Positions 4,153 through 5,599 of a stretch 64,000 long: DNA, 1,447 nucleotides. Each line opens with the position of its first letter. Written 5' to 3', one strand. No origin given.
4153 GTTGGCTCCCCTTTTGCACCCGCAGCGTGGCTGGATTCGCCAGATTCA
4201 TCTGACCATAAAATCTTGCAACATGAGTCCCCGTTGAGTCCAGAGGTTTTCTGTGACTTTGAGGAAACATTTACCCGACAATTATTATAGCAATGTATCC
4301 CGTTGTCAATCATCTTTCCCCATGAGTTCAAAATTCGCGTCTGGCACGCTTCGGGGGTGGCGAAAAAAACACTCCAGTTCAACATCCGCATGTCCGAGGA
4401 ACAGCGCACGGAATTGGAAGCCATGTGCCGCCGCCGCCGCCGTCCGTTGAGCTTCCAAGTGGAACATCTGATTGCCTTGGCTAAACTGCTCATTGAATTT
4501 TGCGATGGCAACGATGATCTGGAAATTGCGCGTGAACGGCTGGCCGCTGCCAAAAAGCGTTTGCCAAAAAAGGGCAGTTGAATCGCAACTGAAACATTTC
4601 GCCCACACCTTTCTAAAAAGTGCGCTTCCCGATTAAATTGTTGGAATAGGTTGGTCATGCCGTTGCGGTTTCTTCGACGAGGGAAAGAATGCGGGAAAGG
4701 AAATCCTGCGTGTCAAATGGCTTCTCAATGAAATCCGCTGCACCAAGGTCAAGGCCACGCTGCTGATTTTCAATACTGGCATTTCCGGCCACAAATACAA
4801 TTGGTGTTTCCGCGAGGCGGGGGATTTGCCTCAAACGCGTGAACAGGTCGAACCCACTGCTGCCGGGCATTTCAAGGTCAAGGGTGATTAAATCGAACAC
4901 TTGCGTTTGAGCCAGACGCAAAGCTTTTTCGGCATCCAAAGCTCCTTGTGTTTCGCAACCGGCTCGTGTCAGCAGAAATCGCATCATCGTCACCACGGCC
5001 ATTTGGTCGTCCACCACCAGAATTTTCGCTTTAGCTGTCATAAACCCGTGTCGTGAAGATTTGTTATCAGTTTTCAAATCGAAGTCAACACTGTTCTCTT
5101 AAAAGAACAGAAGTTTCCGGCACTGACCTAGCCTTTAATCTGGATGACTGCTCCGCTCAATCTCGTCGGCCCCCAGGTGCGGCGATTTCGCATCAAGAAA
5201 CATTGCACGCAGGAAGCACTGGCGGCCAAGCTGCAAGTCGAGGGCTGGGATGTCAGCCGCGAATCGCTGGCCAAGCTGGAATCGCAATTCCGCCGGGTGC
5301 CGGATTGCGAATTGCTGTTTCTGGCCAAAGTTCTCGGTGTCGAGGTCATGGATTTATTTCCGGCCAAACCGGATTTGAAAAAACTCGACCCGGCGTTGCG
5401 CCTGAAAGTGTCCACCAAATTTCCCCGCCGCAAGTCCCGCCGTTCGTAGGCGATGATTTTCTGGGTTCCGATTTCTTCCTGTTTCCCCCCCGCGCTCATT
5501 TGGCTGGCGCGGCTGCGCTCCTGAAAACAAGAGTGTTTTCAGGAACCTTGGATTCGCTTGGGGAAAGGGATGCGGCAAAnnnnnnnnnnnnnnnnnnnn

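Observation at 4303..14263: tRNA-Cys-targeted integrative mobilizable element with an RP4-style divergent transfer module but no T4SS or coupling protein in view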

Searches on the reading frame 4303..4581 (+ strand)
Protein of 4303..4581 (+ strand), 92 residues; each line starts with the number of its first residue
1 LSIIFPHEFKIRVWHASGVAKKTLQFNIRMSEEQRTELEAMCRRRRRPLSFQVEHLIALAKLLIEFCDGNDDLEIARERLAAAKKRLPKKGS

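Call 5: search_protein_families(library=pfam, proteins=[window:4303-4581:+], max_evalue=0.01)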
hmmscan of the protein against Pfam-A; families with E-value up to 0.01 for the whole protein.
window:4303-4581:+ (92 aa): 0 families

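Call 6: search_protein_families(library=ncbifam, proteins=[window:4303-4581:+], max_evalue=0.01)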
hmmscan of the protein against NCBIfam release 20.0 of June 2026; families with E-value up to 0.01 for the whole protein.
window:4303-4581:+ (92 aa): 0 families

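Call 50: search_protein_families(library=pfam, proteins=[window:4357-4581:+], max_evalue=0.05)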
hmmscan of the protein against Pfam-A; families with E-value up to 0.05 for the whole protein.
window:4357-4581:+ (74 aa): 0 families

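Call 94: search_protein_families(library=phrogs, proteins=[window:4357-4581:+], max_evalue=0.01)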
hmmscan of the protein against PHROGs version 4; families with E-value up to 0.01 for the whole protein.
window:4357-4581:+ (74 aa): 0 families

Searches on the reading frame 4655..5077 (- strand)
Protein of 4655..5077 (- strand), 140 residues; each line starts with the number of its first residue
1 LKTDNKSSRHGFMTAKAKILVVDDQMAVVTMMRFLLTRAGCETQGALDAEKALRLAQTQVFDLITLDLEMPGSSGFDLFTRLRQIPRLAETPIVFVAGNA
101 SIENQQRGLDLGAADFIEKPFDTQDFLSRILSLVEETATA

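Call 5: search_protein_families(library=pfam, proteins=[window:4655-5077:-], max_evalue=0.01)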
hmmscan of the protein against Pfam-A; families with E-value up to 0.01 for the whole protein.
window:4655-5077:- (140 aa): 1 family
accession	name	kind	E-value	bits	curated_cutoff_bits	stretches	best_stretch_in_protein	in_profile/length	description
PF00072.30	Response_reg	-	1.5e-26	93.2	30.2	1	19-130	1-110/111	Response regulator receiver domain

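Call 6: search_protein_families(library=ncbifam, proteins=[window:4655-5077:-], max_evalue=0.01)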
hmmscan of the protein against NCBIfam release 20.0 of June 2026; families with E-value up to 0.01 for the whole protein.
window:4655-5077:- (140 aa): 101 families (the best 25 are shown)
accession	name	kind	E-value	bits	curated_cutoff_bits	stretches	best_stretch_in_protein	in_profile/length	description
NF053854.1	RespRegPhoBBctds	equivalog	5.7e-24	84.7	270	1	19-137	1-118/225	two-component system response regulator PhoB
TIGR02154.1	PhoB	equivalog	3.6e-23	82.1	296.2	1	16-134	2-120/226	phosphate regulon transcriptional regulator PhoB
NF007135.0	PRK09581.1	equivalog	1.1e-21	77.2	474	1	16-134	2-120/457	PleD family two-component system response regulator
NF007005.1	PRK09468.1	equivalog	6.7e-21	74.8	331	1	16-134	3-119/237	osmolarity response regulator transcription factor OmpR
NF045717.1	DVU0259_DivK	exception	1.3e-20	73.8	160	1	17-130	3-112/117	DVU0259 family response regulator domain-containing protein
NF045991.1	RespRegCtrARhodob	equivalog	4.4e-20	72.4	350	1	18-136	2-118/224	response regulator transcription factor CtrA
NF040689.1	MtrAB_MtrA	equivalog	1.3e-19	70.5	300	1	19-133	1-112/219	MtrAB system response regulator MtrA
NF006900.1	PRK09390.1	equivalog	3.6e-19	69.1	255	1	13-136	1-122/203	response regulator FixJ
NF045944.1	ResRegRpaBCyano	equivalog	4.2e-19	68.8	330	1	20-135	1-113/229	response regulator transcription factor RpaB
NF008296.0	PRK11083.1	equivalog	2.1e-18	66.6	273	1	16-134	3-118/228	two-component system response regulator CreB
NF040534.1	resp_reg_YycF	equivalog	1.6e-17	63.6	340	1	18-131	2-112/231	response regulator YycF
NF008199.0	PRK10955.1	equivalog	7.7e-17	62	341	1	17-134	2-115/232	envelope stress response regulator transcription factor CpxR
NF008318.0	PRK11107.1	equivalog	1.4e-16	59.8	890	1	14-131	665-782/920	two-component sensor histidine kinase BarA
NF051850.1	RespRegRprY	equivalog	1.5e-16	60.5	370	1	13-133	1-119/234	response regulator transcription factor RprY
TIGR01387.1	cztR_silR_copR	subfamily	2.4e-16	60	279.2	1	19-135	1-115/218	heavy metal response regulator transcription factor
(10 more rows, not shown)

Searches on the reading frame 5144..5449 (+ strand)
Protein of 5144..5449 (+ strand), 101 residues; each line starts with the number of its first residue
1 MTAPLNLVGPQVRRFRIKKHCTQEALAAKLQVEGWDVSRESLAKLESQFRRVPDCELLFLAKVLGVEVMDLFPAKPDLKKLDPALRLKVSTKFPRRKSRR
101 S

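Call 5: search_protein_families(library=pfam, proteins=[window:5144-5449:+], max_evalue=0.01)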
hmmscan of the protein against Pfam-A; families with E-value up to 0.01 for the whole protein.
window:5144-5449:+ (101 aa): 2 families
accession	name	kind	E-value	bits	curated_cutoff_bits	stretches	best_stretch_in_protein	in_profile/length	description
PF01381.28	HTH_3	-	3.8e-05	24.1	23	1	12-68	1-52/55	Helix-turn-helix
PF13560.12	HTH_31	-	0.00061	20.5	27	1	9-67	3-57/64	Helix-turn-helix domain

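Call 6: search_protein_families(library=ncbifam, proteins=[window:5144-5449:+], max_evalue=0.01)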
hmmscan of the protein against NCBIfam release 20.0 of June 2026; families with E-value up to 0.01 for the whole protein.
window:5144-5449:+ (101 aa): 1 family
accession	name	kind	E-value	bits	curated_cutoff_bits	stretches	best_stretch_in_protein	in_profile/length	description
NF047948.1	male_kill_WMK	equivalog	1.4e-07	31.3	300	1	8-75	6-68/300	WO male-killing family protein Wmk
